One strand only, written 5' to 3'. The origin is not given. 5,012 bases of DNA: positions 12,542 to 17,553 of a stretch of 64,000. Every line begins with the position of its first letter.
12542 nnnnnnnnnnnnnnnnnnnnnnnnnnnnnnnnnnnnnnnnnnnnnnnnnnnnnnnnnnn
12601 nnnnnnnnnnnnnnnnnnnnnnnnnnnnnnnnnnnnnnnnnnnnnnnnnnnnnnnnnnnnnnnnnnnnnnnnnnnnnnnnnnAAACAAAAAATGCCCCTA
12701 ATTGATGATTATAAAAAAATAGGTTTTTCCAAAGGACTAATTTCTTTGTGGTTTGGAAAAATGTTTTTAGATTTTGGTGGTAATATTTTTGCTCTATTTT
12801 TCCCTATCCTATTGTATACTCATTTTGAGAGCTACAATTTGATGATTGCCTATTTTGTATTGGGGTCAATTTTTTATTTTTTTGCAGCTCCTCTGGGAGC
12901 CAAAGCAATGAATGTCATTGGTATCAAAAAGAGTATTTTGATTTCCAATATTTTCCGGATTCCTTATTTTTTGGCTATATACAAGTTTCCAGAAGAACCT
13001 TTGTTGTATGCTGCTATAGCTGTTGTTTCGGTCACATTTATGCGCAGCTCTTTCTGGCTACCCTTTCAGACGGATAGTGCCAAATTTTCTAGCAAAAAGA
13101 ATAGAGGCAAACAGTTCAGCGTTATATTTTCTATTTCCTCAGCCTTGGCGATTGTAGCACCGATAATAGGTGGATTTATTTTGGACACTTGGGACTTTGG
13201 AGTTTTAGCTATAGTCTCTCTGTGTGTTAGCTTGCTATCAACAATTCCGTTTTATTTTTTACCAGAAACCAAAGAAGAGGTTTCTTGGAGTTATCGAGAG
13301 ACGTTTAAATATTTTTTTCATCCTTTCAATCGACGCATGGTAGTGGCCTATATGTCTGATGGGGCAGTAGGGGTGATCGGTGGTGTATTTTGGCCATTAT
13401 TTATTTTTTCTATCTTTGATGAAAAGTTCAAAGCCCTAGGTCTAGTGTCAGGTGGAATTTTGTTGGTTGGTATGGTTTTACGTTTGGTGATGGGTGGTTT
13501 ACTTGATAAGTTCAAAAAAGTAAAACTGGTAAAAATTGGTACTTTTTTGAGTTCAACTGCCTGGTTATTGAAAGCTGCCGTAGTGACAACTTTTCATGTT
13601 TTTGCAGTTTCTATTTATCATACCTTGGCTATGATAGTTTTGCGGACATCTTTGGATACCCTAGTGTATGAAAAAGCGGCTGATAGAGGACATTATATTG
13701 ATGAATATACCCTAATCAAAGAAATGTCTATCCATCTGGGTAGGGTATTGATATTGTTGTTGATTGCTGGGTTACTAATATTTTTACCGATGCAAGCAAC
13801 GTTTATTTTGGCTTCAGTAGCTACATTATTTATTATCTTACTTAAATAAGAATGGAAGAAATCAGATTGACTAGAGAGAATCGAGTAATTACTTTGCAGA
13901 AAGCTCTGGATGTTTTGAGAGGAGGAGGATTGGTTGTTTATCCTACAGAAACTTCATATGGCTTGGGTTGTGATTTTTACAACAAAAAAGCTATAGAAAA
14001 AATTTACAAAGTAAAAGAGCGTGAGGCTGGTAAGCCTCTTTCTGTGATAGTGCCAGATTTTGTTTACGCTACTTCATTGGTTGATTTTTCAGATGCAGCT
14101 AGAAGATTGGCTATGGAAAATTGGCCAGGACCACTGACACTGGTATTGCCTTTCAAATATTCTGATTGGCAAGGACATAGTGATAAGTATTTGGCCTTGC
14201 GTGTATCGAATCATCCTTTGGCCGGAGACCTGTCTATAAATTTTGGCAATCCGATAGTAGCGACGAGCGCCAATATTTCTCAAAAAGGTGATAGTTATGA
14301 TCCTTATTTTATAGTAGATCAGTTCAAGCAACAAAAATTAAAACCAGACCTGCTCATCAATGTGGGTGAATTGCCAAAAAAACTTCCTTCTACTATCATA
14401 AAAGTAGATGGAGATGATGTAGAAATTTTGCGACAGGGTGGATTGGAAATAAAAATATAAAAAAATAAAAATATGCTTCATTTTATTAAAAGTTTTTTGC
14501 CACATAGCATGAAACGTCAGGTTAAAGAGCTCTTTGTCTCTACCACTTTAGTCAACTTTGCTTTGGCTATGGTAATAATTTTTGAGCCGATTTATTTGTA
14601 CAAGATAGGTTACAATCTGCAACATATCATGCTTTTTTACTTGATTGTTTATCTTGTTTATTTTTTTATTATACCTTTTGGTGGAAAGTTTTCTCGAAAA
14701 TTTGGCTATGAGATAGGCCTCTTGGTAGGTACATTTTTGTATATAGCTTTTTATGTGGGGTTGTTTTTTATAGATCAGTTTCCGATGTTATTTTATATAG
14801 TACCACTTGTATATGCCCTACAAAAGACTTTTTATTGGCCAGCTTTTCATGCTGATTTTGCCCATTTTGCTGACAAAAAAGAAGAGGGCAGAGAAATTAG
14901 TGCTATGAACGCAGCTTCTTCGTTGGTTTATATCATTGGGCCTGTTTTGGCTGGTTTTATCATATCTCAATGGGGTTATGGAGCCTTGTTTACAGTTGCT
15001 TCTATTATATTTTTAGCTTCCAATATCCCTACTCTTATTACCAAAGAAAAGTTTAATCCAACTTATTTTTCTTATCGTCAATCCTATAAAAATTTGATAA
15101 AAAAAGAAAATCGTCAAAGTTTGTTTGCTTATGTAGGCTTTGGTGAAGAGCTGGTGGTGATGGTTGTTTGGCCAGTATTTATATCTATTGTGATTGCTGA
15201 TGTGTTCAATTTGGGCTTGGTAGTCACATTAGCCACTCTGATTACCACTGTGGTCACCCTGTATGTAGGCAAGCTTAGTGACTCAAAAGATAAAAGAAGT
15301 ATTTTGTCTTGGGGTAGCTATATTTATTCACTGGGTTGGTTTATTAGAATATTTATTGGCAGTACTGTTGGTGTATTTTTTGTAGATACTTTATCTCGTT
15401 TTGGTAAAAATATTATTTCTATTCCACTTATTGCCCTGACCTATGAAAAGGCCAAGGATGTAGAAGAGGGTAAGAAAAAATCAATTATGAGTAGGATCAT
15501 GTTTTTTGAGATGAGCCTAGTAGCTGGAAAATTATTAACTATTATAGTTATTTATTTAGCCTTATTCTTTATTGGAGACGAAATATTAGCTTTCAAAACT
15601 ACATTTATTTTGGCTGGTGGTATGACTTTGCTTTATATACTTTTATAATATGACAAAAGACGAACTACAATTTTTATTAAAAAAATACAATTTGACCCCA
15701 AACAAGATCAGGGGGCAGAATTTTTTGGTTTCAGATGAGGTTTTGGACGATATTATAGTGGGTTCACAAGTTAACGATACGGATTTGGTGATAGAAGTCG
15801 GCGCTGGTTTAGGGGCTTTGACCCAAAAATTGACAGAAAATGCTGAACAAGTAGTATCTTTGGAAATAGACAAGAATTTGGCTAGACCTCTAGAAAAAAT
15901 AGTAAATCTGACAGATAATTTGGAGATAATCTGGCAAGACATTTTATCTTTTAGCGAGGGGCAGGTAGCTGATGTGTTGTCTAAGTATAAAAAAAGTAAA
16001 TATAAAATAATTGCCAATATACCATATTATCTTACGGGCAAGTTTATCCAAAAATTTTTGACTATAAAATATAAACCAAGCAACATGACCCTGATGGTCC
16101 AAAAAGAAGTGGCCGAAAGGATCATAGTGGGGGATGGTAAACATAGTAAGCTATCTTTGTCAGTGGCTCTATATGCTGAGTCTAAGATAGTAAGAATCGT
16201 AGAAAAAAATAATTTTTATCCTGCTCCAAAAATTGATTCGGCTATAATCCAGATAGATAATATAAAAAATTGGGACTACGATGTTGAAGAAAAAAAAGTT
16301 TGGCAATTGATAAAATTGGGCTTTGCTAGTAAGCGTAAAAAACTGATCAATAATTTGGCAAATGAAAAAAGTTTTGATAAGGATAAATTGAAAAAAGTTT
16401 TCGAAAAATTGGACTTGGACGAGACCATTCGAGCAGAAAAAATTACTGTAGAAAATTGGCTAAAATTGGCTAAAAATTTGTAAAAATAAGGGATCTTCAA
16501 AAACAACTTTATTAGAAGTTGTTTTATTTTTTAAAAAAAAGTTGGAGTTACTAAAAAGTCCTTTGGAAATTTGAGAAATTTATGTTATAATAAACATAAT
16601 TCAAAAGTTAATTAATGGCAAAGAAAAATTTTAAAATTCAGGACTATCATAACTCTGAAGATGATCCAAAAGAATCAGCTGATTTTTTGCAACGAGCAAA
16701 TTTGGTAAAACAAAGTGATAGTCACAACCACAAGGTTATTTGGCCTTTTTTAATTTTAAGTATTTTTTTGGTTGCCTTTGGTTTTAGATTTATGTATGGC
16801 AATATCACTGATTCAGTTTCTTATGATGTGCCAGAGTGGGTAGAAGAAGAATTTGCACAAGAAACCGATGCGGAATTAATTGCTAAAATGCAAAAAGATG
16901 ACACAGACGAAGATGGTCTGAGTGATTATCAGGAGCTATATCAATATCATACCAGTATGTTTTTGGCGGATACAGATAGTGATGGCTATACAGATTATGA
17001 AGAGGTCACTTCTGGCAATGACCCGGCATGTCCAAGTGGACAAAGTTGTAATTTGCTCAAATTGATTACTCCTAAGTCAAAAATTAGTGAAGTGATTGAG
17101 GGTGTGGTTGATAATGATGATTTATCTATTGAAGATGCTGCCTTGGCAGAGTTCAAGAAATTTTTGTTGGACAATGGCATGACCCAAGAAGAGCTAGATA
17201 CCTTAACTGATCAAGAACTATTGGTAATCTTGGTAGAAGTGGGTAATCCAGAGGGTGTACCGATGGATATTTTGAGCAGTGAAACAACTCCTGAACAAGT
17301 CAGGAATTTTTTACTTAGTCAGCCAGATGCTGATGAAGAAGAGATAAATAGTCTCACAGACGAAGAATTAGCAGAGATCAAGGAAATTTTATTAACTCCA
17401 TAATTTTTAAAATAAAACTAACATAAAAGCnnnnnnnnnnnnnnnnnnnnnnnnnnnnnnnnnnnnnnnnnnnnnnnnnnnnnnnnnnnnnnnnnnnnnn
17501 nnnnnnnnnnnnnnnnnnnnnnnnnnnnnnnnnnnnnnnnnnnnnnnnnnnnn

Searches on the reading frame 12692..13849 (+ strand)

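Call 8: search_protein_families(library=pfam, proteins=[window:12692-13849:+], max_evalue=0.001)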
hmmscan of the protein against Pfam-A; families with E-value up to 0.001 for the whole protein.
window:12692-13849:+ (385 aa): 1 family
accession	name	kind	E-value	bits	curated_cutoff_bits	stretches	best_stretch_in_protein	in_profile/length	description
PF07690.21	MFS_1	-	6.8e-20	71.7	33.4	1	19-335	1-331/347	Major Facilitator Superfamily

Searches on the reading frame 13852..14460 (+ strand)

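Call 8: search_protein_families(library=pfam, proteins=[window:13852-14460:+], max_evalue=0.001)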
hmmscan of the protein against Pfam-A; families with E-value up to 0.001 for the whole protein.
window:13852-14460:+ (202 aa): 1 family
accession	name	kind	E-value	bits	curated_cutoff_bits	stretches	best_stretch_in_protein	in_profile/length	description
PF01300.24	Sua5_yciO_yrdC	-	5.7e-46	156.7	25.1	1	21-196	2-178/178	Telomere recombination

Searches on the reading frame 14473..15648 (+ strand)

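Call 8: search_protein_families(library=pfam, proteins=[window:14473-15648:+], max_evalue=0.001)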
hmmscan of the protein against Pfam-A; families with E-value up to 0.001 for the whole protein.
window:14473-15648:+ (391 aa): 1 family
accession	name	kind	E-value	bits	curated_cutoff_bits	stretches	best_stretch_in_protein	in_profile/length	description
PF07690.21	MFS_1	-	4.1e-23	82.3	33.4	2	20-185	1-166/347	Major Facilitator Superfamily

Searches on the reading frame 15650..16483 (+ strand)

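Call 9: search_protein_families(library=pfam, proteins=[window:15650-16483:+], max_evalue=0.001)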
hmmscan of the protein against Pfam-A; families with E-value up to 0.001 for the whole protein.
window:15650-16483:+ (277 aa): 1 family
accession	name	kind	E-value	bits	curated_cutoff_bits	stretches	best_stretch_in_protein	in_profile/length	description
PF00398.26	RrnaAD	-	1.3e-53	182.3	24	1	18-276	5-260/263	Ribosomal RNA adenine dimethylase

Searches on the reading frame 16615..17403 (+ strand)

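Call 9: search_protein_families(library=pfam, proteins=[window:16615-17403:+], max_evalue=0.001)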
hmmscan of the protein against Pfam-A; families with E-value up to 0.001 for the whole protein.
window:16615-17403:+ (262 aa): 1 family
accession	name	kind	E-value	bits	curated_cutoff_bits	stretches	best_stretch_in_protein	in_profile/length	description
PF18884.5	TSP3_bac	-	1.2e-06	28.6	25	0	96-112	1-16/22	Bacterial TSP3 repeat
